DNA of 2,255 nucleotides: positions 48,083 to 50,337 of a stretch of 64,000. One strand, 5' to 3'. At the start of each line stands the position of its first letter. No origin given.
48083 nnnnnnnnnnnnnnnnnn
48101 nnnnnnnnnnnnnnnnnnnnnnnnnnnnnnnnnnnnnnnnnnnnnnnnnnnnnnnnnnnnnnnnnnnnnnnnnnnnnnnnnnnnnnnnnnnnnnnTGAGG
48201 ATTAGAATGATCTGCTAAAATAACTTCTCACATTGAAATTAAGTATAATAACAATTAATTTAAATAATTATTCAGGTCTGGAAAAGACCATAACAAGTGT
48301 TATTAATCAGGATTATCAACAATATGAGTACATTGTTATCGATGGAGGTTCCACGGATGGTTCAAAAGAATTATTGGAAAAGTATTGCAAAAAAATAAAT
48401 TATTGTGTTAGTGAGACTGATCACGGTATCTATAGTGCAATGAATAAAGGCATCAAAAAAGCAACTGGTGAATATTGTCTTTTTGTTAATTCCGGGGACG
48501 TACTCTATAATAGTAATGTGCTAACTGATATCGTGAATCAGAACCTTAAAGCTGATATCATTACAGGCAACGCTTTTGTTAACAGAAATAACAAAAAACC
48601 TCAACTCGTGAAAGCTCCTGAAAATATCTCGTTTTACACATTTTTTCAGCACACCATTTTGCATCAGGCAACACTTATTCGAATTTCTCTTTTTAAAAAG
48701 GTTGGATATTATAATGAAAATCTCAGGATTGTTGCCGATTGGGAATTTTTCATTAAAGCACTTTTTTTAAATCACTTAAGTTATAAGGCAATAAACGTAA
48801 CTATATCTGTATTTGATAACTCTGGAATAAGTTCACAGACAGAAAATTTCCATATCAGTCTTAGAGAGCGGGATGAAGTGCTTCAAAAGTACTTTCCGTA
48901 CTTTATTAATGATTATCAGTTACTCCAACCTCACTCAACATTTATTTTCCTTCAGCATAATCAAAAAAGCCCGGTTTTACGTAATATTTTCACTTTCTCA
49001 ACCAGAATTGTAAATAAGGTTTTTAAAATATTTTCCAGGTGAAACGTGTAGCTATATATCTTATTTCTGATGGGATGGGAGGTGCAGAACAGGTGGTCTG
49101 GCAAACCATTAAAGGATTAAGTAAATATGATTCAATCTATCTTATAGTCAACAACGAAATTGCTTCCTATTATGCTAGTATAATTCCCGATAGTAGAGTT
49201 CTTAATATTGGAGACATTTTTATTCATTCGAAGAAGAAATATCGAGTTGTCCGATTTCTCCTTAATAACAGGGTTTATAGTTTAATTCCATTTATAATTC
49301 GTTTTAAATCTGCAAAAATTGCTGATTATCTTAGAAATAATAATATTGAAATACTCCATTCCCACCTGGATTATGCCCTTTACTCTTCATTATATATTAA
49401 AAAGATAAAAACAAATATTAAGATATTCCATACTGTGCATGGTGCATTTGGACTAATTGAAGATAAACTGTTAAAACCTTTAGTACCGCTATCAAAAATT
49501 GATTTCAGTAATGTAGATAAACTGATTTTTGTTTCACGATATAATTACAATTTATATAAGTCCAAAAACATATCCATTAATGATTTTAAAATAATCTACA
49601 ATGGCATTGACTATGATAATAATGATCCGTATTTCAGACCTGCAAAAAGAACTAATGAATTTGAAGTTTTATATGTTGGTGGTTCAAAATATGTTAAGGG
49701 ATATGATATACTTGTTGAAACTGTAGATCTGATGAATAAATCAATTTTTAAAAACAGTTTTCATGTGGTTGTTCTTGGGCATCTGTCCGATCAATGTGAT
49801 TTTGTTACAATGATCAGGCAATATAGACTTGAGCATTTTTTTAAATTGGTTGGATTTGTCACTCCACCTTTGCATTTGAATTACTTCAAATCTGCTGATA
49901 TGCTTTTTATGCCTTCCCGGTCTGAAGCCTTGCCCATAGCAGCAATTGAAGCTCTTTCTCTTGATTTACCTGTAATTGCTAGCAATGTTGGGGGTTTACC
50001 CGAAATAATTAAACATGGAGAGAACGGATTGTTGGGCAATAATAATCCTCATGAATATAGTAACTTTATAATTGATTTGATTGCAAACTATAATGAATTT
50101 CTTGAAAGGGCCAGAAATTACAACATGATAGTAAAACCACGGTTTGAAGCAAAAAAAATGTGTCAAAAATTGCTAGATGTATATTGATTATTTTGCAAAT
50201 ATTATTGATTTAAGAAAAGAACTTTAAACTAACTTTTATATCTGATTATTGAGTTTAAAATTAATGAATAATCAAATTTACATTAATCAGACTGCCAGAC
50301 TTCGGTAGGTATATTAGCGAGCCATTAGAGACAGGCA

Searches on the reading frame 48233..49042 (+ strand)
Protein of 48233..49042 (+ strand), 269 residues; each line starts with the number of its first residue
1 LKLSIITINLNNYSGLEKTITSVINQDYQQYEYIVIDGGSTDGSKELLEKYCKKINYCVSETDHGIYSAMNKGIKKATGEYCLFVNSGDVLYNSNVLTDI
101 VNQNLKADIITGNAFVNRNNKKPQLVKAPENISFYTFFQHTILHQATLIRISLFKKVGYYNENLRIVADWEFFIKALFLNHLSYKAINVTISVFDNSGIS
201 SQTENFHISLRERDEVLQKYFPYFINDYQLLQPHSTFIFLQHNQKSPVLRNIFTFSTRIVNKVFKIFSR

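Call 59: search_protein_families(library=pfam, proteins=[window:48233-49042:+], max_evalue=0.000001)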
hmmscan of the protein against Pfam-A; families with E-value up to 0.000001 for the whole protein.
window:48233-49042:+ (269 aa): 1 family
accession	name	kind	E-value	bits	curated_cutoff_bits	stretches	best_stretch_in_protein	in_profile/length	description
PF00535.33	Glycos_transf_2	-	2.2e-24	86.7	23.3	1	4-119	1-120/168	Glycosyl transferase family 2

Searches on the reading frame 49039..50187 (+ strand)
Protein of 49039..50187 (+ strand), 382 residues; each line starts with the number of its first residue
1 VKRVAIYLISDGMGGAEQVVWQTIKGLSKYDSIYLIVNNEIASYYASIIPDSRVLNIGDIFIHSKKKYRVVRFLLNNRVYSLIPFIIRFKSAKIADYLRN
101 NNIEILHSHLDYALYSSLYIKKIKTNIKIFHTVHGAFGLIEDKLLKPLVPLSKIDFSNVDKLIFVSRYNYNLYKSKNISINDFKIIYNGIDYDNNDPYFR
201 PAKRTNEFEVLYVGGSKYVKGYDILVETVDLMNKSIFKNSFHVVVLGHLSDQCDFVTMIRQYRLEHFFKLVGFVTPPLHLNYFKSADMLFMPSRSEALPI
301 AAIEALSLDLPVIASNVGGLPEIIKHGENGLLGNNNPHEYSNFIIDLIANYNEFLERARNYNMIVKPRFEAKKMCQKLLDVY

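Call 59: search_protein_families(library=pfam, proteins=[window:49039-50187:+], max_evalue=0.000001)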
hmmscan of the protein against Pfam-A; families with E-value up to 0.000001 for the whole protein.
window:49039-50187:+ (382 aa): 4 families
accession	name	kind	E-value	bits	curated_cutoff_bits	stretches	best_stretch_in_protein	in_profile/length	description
PF00534.26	Glycos_transf_1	-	4.7e-28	98.3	26.4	1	201-361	9-168/172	Glycosyl transferases group 1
PF13692.12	Glyco_trans_1_4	-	3.1e-23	83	27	1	209-350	3-142/142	Glycosyl transferases group 1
PF13439.12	Glyco_transf_4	-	4.8e-13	49.9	28.5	1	14-193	2-169/170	Glycosyltransferase Family 4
PF20706.3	GT4-conflict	-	2.2e-08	33.9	26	1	190-326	181-322/385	Family 4 Glycosyltransferase in conflict systems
